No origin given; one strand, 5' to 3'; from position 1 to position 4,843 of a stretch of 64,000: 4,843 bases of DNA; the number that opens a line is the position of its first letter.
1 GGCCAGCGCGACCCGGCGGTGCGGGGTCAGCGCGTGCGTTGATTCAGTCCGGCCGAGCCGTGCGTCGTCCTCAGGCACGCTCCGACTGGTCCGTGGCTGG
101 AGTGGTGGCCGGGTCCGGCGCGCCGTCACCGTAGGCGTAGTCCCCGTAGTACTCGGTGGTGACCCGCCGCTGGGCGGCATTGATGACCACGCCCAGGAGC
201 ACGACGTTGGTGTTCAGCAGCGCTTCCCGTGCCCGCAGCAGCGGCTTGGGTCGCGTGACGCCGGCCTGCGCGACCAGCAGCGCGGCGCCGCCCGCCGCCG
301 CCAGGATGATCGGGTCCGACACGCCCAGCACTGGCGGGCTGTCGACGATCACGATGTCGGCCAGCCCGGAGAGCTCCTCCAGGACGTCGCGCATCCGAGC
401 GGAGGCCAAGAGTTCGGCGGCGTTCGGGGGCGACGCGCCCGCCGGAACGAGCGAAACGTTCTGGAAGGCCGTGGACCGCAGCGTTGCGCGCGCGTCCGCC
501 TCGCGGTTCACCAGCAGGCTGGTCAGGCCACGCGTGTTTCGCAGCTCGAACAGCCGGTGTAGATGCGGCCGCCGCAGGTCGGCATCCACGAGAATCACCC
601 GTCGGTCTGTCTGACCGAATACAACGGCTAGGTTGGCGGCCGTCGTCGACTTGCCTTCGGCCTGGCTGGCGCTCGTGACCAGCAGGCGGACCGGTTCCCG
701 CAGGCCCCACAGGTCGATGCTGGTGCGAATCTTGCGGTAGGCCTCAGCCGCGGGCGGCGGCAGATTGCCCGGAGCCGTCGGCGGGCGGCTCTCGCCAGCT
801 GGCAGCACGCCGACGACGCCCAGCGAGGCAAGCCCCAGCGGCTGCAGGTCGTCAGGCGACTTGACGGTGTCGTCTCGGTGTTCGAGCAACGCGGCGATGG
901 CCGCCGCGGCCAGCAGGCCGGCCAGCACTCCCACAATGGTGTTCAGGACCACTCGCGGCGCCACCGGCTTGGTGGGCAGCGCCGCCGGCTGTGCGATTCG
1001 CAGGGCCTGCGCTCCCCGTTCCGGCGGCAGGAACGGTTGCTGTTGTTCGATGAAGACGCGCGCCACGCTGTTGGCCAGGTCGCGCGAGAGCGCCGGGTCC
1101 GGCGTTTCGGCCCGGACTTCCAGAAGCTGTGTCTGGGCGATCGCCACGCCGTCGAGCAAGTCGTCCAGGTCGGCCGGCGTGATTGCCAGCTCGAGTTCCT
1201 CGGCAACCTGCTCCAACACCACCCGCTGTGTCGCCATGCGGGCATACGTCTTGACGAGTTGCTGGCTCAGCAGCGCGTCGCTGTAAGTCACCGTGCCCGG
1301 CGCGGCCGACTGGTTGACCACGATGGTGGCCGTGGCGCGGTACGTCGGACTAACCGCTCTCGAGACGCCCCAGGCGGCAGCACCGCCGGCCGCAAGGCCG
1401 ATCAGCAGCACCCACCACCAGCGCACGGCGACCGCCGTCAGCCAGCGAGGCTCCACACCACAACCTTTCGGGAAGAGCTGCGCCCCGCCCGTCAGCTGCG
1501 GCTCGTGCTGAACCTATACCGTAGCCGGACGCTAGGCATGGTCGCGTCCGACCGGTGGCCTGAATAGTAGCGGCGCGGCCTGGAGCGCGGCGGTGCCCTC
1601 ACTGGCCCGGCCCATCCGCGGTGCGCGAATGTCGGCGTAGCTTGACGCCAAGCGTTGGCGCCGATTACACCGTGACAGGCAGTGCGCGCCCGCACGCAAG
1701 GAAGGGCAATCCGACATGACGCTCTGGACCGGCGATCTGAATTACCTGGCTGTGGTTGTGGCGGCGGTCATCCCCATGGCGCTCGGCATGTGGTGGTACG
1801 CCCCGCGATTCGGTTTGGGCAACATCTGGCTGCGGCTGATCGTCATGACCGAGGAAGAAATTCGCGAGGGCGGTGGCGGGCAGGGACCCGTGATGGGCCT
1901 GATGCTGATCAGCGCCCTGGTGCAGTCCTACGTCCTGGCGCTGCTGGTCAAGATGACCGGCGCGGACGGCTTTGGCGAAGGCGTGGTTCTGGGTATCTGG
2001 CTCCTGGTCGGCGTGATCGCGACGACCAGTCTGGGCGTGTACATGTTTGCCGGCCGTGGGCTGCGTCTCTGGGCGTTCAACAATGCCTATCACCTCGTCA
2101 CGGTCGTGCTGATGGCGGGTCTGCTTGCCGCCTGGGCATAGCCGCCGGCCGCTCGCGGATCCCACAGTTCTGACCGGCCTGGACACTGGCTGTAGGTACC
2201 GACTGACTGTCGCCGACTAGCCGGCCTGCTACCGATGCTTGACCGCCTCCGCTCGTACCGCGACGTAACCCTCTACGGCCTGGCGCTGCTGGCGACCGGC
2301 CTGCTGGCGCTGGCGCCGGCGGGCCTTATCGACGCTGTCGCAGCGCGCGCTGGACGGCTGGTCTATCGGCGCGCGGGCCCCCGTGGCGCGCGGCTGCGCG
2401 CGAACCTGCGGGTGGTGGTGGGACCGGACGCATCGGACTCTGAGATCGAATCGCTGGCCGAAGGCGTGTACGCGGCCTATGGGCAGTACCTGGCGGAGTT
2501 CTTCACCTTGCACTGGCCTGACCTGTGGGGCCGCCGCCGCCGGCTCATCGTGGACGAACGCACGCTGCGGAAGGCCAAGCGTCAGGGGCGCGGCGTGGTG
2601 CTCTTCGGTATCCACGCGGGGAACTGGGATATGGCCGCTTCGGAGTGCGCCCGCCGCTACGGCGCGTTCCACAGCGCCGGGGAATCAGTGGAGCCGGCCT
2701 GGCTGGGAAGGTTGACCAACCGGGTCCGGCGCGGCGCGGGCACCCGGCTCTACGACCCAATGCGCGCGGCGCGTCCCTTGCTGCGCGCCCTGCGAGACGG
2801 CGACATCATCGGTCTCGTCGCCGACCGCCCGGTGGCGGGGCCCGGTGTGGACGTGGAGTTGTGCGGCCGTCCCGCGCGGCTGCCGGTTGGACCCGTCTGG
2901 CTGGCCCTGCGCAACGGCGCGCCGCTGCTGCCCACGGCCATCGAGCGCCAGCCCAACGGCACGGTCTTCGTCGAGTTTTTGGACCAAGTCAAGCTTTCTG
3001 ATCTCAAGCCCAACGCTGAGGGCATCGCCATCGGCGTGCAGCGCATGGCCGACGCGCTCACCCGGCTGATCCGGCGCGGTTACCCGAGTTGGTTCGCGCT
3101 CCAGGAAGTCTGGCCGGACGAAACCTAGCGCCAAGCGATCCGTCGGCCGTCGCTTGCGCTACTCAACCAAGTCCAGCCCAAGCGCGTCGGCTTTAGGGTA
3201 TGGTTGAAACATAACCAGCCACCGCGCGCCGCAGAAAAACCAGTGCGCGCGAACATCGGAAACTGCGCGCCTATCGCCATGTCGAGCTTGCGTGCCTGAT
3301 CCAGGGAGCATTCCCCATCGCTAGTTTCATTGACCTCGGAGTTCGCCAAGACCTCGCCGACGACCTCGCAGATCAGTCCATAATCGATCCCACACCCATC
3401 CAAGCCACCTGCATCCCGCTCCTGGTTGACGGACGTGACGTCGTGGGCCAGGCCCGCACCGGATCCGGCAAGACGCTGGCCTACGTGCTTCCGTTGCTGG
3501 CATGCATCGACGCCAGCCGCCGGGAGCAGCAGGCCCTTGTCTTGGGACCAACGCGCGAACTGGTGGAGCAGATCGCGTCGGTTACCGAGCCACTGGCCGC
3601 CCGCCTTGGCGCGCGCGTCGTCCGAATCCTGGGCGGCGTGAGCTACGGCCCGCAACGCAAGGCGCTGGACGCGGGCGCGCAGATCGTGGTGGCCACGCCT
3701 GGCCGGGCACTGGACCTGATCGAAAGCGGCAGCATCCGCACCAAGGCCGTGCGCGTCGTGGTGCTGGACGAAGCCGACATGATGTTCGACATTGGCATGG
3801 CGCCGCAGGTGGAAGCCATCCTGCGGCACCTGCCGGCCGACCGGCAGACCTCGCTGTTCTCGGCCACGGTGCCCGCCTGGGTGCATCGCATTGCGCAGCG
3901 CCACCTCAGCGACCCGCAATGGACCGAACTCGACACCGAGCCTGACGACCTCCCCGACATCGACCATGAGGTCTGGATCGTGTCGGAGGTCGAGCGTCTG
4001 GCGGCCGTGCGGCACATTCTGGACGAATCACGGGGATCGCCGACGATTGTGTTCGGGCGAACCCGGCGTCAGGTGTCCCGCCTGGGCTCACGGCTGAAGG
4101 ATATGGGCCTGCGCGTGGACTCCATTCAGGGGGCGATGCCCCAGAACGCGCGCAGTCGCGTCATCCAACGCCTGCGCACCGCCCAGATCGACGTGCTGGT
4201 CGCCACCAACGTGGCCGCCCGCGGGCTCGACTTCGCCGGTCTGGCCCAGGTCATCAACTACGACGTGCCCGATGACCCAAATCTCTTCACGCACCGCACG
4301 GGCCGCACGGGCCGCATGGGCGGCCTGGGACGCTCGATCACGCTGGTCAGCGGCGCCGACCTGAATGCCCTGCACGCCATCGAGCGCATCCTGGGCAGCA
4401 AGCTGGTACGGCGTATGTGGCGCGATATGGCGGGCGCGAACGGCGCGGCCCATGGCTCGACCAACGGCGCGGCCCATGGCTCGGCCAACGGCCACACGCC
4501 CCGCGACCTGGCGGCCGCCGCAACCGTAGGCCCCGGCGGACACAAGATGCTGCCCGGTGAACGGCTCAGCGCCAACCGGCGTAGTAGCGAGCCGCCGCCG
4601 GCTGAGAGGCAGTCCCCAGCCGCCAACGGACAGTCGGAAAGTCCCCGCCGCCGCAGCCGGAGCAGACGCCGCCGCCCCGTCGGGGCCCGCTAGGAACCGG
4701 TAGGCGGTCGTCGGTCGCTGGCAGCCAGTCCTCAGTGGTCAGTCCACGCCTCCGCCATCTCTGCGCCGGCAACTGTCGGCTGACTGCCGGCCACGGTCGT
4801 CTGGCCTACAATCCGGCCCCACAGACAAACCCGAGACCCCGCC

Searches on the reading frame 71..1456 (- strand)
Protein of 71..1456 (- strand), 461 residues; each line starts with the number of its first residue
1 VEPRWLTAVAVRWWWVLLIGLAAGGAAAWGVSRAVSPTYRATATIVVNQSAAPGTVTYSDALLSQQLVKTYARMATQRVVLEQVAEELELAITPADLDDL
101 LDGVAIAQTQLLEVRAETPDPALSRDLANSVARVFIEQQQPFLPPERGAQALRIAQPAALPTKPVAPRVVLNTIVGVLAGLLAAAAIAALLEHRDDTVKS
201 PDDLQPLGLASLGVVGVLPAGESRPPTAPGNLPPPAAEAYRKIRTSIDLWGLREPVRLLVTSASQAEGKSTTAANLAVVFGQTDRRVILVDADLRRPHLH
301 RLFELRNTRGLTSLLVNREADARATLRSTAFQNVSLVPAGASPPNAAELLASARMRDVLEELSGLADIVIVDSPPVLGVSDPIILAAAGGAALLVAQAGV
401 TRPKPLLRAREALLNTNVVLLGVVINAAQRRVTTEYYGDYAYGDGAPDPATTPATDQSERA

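Call 28: search_protein_families(library=ncbifam, proteins=[window:71-1456:-], max_evalue=1e-8)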
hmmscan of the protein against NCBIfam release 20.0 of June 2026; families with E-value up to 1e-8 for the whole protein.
window:71-1456:- (461 aa): 11 families
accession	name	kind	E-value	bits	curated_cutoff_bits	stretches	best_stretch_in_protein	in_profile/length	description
TIGR01007.1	eps_fam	subfamily_domain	1.1e-44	152.4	108.05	1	238-440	1-203/204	polysaccharide biosynthesis tyrosine autokinase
NF008568.0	PRK11519.1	equivalog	1.3e-40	139.3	1068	1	228-442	498-710/720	tyrosine-protein kinase Wzc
TIGR03029.1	EpsG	equivalog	4.8e-38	130.9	313.8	1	234-426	81-273/274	chain length determinant protein tyrosine kinase EpsG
TIGR03018.1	pepcterm_TyrKin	hypoth_equivalog_domain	1.6e-37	128.9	230.65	1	237-426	12-207/207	XrtA-associated tyrosine autokinase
NF007350.0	PRK09841.1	equivalog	2.9e-37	128.2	1248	1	236-442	511-717/726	tyrosine-protein kinase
TIGR01005.1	eps_transp_fam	subfamily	3.4e-27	95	411.7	1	236-433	526-723/754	exopolysaccharide transport protein family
TIGR01006.1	polys_exp_MPA1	subfamily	1.5e-22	80.2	296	1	16-215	24-221/226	CspC family polysaccharide chain length determinant protein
TIGR01969.1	minD_arch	subfamily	1.2e-15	57.4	201.75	1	261-432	6-174/251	cell division ATPase MinD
TIGR03007.1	pepcterm_ChnLen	equivalog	4e-14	51.7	278.85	0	151-217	395-462/498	XrtA system polysaccharide chain length determinant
TIGR03017.1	EpsF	equivalog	2.2e-09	36.6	422.75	0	153-208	380-436/444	chain length determinant protein EpsF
TIGR01968.1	minD_bact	equivalog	5.1e-09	35.9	212.9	1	259-376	5-122/261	septum site-determining protein MinD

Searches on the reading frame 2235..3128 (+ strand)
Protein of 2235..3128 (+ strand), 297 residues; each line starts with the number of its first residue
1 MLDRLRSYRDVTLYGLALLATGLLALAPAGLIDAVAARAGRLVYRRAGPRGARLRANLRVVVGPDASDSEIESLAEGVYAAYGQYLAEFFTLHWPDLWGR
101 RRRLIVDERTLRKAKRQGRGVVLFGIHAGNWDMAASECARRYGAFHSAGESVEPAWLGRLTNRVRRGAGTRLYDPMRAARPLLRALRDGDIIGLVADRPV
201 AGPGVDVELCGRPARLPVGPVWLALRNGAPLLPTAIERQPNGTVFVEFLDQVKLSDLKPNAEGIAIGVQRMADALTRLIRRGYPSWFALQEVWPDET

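Call 28: search_protein_families(library=ncbifam, proteins=[window:2235-3128:+], max_evalue=1e-8)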
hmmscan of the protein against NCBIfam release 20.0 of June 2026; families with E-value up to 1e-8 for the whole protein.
window:2235-3128:+ (297 aa): 7 families
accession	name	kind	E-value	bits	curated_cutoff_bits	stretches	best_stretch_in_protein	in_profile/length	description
NF005919.0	PRK07920.1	equivalog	1.3e-42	146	209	1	20-296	18-296/311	phosphatidylinositol mannoside acyltransferase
NF006270.0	PRK08419.1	equivalog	1e-21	77.6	248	1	16-289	9-284/298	lipid A biosynthesis lauroyl acyltransferase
NF006487.0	PRK08905.1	equivalog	8.9e-17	61.1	281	1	22-277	8-260/290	lysophospholipid acyltransferase family protein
NF005120.0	PRK06553.1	equivalog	7.8e-11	41.9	273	1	35-293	41-306/308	lipid A biosynthesis lauroyl acyltransferase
NF005150.0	PRK06628.1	equivalog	1.6e-10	40.9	350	1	55-293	54-288/290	lipid A biosynthesis lauroyl acyltransferase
TIGR02207.1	lipid_A_htrB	subfamily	1.4e-09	37.8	297.8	1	15-245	18-246/303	LpxL/LpxP family Kdo(2)-lipid IV(A) lauroyl/palmitoleoyl acyltransferase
NF006507.0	PRK08943.1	subfamily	2.5e-09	36.6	337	1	16-192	29-205/322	lipid A biosynthesis (KDO)2-(lauroyl)-lipid IVA acyltransferase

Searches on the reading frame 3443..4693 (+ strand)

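Call 28: search_protein_families(library=ncbifam, proteins=[window:3443-4693:+], max_evalue=1e-8)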
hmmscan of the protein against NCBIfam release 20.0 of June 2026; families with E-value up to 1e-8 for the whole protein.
window:3443-4693:+ (416 aa): 19 families
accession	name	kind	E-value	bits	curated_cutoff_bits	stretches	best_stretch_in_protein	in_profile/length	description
NF053631.1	RNA_helic_CshA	equivalog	3.8e-93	312.7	646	1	1-328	40-367/434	degradosome RNA helicase CshA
NF008744.0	PRK11776.1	equivalog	2.7e-89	299.8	524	1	2-328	46-372/460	ATP-dependent RNA helicase DbpA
NF008394.0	PRK11192.1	equivalog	9.6e-76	255.4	507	1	2-335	45-384/441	ATP-dependent RNA helicase SrmB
NF053711.1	RNA_heli_RhlE1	exception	5.5e-74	249.5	750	1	1-329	42-375/434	RNA helicase RhlE1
NF008642.0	PRK11634.1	equivalog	2.1e-71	241.1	989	1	1-317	47-364/628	DEAD/DEAH family ATP-dependent RNA helicase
NF053636.1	DDHlcsCsdAPsy1082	equivalog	1.4e-69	234.9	890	1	3-365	46-409/512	DEAD/DEAH box helicase CsdA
NF002340.1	PRK01297.1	equivalog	2.9e-67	227.1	564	1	1-321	42-372/372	ATP-dependent RNA helicase RhlB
NF003419.0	PRK04837.1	equivalog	4.2e-66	223.4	588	1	2-320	51-378/424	ATP-dependent RNA helicase RhlB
NF007882.0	PRK10590.1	equivalog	1.7e-65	221.7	743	1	1-411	42-451/456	ATP-dependent RNA helicase RhlE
NF053710.1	RNA_heli_RhlE2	exception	4.5e-64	217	925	1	1-322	42-373/635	RNA helicase RhlE2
NF003390.0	PRK04537.1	equivalog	8.8e-59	200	732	1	2-399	51-464/572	ATP-dependent RNA helicase RhlB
NF010337.0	PRK13766.1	equivalog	1.2e-18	66.6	610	1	188-303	356-478/781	Hef nuclease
TIGR01389.1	recQ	equivalog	3.8e-13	48.8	640.2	1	179-311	205-337/591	DNA helicase RecQ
TIGR04121.1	DEXH_lig_assoc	equivalog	8.1e-13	47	850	1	3-310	34-364/804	ligase-associated DNA damage response DEXH box helicase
NF008279.0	PRK11057.1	equivalog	4.1e-12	45.3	1015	1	179-311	217-349/608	ATP-dependent DNA helicase RecQ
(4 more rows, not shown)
